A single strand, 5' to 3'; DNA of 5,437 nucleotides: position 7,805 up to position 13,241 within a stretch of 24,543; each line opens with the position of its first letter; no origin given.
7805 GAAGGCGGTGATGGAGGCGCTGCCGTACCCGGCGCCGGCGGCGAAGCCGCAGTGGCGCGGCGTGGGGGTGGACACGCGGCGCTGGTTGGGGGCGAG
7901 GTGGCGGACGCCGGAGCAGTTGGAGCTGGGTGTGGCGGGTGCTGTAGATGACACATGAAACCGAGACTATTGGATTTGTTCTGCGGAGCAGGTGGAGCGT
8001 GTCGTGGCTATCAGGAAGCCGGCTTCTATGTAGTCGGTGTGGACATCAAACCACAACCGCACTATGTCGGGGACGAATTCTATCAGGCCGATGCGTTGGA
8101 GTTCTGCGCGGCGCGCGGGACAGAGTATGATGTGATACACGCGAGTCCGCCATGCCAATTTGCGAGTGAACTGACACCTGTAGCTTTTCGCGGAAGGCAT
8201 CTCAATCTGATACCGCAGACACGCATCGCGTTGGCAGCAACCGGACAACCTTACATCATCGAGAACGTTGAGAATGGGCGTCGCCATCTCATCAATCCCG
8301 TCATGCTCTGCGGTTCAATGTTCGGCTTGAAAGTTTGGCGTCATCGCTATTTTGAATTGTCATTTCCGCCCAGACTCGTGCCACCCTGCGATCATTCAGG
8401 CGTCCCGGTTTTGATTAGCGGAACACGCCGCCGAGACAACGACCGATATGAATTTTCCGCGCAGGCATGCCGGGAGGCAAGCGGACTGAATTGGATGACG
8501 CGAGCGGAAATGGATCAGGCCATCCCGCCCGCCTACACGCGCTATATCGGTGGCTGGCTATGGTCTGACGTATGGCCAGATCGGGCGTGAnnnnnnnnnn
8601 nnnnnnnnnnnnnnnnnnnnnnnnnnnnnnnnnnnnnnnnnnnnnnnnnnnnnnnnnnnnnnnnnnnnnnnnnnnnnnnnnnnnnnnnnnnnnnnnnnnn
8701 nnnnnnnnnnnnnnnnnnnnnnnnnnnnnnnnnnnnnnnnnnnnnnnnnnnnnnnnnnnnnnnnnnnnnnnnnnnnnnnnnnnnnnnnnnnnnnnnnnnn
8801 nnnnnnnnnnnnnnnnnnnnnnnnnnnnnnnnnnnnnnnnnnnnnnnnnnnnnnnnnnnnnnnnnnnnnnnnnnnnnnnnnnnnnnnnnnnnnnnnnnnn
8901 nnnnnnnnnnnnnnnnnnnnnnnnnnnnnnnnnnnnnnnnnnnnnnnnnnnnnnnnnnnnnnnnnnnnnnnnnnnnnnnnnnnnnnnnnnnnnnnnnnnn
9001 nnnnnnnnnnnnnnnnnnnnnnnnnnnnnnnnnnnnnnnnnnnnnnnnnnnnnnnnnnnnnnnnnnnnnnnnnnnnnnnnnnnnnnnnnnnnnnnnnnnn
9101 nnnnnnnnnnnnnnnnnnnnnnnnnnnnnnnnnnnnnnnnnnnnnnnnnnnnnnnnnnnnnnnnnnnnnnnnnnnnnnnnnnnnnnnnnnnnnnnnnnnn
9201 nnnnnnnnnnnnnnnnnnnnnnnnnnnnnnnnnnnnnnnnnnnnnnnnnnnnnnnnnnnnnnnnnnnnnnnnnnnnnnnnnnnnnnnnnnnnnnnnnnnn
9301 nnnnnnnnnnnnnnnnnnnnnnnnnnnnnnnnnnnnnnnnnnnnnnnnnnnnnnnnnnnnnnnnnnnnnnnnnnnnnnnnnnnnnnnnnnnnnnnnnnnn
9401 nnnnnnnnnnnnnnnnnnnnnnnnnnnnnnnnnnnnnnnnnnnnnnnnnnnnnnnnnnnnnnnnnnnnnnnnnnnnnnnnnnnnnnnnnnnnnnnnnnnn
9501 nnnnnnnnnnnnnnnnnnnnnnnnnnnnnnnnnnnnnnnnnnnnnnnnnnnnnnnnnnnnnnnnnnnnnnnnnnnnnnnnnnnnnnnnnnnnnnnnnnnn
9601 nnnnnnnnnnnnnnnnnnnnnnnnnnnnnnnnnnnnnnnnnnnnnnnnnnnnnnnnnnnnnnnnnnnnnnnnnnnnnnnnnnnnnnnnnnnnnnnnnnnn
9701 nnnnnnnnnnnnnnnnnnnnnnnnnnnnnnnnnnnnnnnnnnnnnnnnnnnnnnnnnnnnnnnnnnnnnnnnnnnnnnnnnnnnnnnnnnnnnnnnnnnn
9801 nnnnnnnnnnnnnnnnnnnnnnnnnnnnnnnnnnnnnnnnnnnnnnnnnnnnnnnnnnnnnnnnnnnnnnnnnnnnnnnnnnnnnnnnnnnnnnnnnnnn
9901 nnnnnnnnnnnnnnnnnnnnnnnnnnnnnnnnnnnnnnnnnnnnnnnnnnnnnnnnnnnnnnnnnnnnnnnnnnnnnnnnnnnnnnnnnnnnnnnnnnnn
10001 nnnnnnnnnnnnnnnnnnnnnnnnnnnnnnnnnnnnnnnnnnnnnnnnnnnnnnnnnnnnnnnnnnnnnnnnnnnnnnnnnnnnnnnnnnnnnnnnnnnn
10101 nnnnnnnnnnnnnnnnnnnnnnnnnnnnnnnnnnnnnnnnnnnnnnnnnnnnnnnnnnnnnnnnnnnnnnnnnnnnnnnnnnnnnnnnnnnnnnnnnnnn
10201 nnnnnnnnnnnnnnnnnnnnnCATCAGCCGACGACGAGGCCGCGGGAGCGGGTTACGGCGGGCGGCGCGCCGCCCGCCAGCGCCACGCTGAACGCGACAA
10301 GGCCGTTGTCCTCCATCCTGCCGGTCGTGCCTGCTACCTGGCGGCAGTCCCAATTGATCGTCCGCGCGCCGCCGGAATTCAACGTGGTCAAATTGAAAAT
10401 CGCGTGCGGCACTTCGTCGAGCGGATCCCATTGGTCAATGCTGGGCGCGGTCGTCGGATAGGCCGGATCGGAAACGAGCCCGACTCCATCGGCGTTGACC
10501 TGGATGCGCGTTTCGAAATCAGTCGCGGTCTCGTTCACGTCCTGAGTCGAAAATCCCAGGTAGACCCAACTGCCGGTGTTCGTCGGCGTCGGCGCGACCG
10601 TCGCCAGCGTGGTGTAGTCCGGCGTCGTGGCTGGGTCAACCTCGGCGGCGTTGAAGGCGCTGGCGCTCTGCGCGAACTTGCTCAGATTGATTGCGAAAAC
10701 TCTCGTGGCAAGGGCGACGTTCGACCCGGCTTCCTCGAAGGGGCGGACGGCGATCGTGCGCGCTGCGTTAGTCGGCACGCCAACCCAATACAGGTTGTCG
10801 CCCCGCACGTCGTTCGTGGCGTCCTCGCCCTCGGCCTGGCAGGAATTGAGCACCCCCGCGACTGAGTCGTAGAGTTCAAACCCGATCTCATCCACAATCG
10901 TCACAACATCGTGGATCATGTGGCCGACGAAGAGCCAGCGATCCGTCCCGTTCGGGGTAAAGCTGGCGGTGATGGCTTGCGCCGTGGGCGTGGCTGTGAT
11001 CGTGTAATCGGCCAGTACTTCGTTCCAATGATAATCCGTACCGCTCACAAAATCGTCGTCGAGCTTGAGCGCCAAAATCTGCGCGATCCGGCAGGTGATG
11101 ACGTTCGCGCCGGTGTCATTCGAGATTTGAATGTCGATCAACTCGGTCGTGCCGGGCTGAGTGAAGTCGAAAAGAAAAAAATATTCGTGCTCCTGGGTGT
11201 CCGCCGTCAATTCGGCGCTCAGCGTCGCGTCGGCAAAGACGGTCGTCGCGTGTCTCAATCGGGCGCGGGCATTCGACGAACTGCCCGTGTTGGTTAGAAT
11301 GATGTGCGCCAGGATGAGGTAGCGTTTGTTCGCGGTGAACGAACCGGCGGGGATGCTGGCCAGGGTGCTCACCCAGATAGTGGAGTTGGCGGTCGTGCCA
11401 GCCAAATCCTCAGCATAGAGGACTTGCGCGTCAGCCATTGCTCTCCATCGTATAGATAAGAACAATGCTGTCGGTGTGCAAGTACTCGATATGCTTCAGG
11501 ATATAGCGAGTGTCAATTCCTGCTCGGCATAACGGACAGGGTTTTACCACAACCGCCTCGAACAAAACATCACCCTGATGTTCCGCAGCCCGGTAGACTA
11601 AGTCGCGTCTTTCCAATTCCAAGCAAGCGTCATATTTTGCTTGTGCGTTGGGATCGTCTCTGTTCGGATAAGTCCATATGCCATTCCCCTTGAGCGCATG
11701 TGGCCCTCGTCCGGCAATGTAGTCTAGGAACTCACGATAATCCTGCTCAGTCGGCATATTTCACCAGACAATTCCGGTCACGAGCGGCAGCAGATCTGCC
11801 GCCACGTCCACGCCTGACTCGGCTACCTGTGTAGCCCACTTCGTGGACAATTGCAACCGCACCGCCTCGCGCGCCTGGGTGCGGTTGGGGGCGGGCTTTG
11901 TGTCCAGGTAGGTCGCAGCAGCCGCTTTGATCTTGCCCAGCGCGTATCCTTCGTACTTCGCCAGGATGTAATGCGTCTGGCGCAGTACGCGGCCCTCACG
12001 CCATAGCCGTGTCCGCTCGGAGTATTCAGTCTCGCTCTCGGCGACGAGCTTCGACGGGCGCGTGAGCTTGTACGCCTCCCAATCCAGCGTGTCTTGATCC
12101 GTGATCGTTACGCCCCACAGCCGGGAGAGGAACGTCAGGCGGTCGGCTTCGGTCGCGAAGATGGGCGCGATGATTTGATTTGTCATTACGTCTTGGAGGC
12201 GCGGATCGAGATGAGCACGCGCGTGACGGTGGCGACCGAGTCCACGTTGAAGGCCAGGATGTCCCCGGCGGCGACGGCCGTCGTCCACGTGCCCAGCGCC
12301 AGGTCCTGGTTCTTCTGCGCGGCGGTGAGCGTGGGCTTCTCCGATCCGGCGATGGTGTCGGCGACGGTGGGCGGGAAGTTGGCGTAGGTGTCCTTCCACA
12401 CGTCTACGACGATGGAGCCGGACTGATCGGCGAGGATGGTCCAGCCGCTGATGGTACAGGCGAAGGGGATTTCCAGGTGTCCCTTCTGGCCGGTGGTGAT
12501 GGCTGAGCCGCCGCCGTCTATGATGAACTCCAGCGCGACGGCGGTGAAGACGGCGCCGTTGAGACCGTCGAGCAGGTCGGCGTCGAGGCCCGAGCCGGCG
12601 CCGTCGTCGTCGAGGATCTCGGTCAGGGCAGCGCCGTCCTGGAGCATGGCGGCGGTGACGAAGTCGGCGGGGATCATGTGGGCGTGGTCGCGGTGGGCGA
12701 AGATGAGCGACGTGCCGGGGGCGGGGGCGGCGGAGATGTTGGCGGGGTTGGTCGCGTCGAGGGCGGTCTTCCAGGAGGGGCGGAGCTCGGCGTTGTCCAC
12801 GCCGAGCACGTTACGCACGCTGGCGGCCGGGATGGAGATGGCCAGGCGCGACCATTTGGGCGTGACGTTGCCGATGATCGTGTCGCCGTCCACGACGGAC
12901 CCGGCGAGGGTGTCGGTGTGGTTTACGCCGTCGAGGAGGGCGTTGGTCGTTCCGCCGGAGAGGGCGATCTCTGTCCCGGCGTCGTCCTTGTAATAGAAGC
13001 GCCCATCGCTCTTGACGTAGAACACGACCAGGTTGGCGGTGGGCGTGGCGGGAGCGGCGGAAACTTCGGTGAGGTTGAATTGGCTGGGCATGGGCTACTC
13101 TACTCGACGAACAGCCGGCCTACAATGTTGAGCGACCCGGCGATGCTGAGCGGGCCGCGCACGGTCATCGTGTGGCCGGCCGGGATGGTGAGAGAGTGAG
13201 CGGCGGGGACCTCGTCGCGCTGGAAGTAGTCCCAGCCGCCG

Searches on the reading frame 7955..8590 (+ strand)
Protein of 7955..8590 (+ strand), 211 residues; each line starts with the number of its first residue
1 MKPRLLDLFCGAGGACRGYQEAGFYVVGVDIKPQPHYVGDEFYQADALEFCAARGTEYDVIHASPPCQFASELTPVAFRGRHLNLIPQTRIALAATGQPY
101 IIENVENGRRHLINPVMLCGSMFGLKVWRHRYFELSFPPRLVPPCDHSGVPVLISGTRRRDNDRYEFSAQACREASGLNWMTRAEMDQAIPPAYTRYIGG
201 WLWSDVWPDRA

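Call 28: search_protein_families(library=pfam, proteins=[window:7955-8590:+], max_evalue=0.01)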
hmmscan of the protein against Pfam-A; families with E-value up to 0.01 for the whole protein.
window:7955-8590:+ (211 aa): 2 families
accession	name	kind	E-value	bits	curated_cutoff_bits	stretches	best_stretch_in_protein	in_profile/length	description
PF13489.12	Methyltransf_23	-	0.00017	21.8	27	1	3-63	24-87/164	Methyltransferase domain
PF09445.16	Methyltransf_15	-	0.00023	21.2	22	1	4-37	3-36/165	RNA cap guanine-N2 methyltransferase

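Call 58: search_protein_families(library=phrogs, proteins=[window:7955-8590:+], max_evalue=0.01)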
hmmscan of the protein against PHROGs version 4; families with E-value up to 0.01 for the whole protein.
window:7955-8590:+ (211 aa): 4 families
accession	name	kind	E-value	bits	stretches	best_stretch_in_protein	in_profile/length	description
phrog_363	-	other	7.6e-34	118.3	1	1-199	52-211/327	DNA methyltransferase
phrog_116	-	other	1.7e-07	30.9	1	1-71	206-284/779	DNA methyltransferase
phrog_5999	-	other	1.6e-06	29.1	1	4-71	4-82/109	DNA methyltransferase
phrog_757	-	other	1.4e-05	25.3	1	1-117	13-130/247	DNA methyltransferase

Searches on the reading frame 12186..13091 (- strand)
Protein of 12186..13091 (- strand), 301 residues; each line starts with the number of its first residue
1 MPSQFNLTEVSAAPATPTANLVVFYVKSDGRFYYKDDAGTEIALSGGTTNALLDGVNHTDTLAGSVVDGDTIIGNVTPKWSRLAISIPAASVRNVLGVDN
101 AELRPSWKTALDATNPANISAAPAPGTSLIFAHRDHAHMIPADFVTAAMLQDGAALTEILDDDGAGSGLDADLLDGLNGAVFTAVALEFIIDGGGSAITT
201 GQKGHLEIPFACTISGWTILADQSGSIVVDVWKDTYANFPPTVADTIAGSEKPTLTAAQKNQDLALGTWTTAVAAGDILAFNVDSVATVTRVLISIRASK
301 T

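Call 10: search_protein_families(library=pfam, proteins=[window:12186-13091:-], max_evalue=0.01)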
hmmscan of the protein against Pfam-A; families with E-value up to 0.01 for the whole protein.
window:12186-13091:- (301 aa): 0 families

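Call 11: search_protein_families(library=phrogs, proteins=[window:12186-13091:-], max_evalue=0.001)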
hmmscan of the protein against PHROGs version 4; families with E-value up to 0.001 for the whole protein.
window:12186-13091:- (301 aa): 3 families
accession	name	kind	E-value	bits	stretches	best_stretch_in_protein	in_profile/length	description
phrog_35197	-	unknown function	8.7e-34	118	1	185-301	74-190/190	-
phrog_10330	-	head and packaging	1.7e-24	87.9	1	186-297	122-236/239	virion structural protein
phrog_25563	-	unknown function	4.6e-06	26.4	1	23-195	528-699/777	-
